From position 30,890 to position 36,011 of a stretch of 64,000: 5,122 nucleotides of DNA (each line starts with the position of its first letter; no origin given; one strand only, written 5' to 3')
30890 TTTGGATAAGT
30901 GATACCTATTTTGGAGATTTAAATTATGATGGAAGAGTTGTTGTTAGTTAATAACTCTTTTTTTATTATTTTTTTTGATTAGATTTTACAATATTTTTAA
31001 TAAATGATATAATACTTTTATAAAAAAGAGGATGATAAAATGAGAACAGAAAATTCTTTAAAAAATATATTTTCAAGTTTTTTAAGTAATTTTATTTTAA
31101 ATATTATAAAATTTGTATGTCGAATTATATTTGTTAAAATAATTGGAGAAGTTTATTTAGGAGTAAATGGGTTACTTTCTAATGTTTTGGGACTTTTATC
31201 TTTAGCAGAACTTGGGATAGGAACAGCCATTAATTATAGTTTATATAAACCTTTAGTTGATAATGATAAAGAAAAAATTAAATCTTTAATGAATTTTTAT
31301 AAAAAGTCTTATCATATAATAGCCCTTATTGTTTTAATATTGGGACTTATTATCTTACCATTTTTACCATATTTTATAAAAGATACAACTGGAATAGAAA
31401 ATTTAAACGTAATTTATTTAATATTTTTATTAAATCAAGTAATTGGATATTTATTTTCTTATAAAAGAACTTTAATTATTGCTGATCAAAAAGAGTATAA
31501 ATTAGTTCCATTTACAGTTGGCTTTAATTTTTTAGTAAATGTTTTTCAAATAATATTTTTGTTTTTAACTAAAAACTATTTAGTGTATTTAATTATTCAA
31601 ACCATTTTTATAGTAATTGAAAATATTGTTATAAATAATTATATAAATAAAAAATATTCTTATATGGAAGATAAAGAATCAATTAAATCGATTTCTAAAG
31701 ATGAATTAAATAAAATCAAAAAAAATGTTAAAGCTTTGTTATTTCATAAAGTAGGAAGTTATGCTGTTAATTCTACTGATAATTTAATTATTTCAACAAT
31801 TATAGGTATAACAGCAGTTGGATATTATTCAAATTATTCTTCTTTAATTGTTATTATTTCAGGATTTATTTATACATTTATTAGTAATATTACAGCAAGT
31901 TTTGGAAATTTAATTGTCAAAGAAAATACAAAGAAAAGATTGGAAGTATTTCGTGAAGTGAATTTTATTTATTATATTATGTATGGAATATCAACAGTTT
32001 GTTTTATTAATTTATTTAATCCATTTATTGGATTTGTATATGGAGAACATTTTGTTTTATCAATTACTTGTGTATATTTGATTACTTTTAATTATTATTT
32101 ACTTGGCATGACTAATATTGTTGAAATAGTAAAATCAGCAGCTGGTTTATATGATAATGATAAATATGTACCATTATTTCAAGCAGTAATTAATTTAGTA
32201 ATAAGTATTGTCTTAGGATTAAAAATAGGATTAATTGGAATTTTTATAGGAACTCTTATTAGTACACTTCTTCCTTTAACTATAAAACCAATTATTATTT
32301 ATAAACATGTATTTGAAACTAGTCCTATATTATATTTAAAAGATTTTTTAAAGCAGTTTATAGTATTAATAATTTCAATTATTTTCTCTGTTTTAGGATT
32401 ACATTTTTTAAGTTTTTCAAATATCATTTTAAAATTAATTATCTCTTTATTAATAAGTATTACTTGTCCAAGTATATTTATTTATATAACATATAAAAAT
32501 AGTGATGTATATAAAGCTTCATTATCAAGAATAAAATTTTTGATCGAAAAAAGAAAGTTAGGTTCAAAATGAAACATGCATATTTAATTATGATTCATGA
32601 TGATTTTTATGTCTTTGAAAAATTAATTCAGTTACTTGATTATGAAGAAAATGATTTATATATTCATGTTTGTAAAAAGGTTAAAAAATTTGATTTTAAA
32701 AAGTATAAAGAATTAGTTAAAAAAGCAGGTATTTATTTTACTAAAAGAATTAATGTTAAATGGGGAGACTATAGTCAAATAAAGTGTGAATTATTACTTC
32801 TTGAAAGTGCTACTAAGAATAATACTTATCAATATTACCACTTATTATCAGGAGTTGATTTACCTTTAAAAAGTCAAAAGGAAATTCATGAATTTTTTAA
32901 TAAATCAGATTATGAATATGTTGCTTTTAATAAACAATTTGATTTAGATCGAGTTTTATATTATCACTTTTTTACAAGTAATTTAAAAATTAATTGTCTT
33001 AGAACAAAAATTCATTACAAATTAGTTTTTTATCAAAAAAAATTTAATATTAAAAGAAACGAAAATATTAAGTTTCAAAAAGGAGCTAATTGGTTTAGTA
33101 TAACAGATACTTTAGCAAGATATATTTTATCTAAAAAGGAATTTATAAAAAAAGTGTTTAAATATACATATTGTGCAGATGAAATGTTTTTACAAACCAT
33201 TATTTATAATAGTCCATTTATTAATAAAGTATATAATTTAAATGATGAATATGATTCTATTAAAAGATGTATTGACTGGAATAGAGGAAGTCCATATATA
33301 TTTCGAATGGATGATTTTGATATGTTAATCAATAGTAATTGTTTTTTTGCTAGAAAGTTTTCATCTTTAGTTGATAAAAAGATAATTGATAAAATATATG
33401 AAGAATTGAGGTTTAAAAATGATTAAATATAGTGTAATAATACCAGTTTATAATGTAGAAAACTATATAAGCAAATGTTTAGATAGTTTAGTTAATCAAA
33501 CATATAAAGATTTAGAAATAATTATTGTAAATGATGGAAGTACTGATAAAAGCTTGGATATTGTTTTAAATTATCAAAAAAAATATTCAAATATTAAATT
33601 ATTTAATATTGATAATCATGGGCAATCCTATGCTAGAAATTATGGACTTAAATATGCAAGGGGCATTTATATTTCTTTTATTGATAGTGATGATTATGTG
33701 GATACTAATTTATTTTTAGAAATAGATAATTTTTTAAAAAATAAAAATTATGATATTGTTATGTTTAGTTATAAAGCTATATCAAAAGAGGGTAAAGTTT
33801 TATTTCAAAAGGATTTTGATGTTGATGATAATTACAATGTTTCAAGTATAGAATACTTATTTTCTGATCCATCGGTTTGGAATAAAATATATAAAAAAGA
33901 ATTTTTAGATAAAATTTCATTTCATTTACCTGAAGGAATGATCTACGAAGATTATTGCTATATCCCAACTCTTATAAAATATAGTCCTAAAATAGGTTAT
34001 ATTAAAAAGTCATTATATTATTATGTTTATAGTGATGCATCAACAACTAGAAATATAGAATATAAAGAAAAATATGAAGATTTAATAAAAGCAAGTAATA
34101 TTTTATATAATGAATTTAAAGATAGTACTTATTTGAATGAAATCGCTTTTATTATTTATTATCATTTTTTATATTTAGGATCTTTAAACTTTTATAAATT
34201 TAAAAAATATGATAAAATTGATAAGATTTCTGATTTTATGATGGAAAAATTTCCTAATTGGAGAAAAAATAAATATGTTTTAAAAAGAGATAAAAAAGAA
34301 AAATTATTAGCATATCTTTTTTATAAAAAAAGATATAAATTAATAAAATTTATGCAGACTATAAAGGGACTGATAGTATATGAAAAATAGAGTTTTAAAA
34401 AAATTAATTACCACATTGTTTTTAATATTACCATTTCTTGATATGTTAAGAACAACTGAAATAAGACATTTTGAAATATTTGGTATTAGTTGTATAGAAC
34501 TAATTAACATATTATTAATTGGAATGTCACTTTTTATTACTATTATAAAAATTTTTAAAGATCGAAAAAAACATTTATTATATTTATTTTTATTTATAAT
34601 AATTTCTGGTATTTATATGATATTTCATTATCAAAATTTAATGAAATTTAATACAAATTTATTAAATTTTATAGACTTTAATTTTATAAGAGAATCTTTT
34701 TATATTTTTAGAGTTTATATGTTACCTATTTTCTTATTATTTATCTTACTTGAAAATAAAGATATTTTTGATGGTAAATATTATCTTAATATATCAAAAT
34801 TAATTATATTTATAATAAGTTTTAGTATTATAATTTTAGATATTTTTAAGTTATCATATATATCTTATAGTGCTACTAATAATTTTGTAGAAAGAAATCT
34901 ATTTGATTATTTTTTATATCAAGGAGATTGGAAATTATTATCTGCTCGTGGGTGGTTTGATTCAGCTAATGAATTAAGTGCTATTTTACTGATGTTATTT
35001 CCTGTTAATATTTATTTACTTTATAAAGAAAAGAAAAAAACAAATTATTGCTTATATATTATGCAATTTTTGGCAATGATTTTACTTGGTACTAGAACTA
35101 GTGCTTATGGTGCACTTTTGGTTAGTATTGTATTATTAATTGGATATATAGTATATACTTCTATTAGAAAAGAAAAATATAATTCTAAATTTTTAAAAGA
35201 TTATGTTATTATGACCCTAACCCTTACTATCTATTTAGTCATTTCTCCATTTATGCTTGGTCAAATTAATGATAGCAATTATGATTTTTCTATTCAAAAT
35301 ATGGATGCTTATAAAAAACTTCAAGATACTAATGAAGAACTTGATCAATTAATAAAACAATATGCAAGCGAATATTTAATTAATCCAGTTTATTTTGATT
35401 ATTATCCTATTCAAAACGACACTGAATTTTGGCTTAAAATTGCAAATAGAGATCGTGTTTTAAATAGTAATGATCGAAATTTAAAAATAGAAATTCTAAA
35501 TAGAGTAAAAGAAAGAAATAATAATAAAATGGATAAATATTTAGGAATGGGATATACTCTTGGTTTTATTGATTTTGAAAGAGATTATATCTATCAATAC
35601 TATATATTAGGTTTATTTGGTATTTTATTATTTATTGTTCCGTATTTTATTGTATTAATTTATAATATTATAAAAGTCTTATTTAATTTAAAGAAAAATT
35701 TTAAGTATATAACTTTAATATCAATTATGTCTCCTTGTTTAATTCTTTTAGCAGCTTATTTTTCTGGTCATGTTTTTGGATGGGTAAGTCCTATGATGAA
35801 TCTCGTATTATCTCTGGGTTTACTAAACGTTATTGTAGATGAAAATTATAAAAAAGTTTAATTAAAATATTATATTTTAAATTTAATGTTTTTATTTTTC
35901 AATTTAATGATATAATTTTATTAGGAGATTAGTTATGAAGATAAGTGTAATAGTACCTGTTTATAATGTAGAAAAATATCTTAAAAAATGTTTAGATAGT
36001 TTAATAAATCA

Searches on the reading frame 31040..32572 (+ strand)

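Call 95: search_protein_families(library=pfam, proteins=[window:31040-32572:+], max_evalue=0.00001)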
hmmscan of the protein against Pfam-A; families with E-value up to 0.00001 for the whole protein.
window:31040-32572:+ (510 aa): 1 family
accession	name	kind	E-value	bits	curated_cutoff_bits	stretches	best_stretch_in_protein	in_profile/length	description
PF01943.22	Polysacc_synt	-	3.9e-13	49.9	28.2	1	7-282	2-263/274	Polysaccharide biosynthesis protein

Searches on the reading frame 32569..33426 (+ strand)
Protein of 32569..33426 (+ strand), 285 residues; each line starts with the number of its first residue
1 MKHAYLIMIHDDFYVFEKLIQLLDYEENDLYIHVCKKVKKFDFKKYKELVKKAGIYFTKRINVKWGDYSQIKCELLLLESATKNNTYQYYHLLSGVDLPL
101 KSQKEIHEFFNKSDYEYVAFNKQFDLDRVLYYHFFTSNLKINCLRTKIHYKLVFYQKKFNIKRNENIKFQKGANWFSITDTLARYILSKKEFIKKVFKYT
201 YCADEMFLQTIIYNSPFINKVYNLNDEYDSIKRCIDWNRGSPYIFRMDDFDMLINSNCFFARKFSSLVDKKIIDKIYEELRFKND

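Call 95: search_protein_families(library=pfam, proteins=[window:32569-33426:+], max_evalue=0.00001)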
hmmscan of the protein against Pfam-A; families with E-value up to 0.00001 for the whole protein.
window:32569-33426:+ (285 aa): 1 family
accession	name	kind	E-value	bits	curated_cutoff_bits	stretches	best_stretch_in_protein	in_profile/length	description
PF02485.27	Branch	-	6e-22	78.8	23.4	1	4-240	2-229/250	Core-2/I-Branching enzyme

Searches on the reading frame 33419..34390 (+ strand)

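Call 95: search_protein_families(library=pfam, proteins=[window:33419-34390:+], max_evalue=0.00001)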
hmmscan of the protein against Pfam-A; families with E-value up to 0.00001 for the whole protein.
window:33419-34390:+ (323 aa): 3 families
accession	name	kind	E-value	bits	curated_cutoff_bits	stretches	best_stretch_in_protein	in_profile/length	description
PF00535.33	Glycos_transf_2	-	3.9e-36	124.9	23.3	1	5-163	1-164/168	Glycosyl transferase family 2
PF10111.15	Glyco_tranf_2_2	-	5.6e-13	49.4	27.3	1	5-132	1-138/276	Glycosyltransferase like family 2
PF13641.12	Glyco_tranf_2_3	-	7.8e-10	39.6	27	1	4-115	3-120/230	Glycosyltransferase like family 2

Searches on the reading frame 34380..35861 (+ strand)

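Call 95: search_protein_families(library=pfam, proteins=[window:34380-35861:+], max_evalue=0.00001)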
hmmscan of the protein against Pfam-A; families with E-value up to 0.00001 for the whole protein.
window:34380-35861:+ (493 aa): 1 family
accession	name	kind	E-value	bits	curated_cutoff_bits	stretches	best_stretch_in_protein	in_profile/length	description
PF13425.11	O-antigen_lig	-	1.8e-44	152.8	31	1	6-484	4-457/462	O-antigen ligase like membrane protein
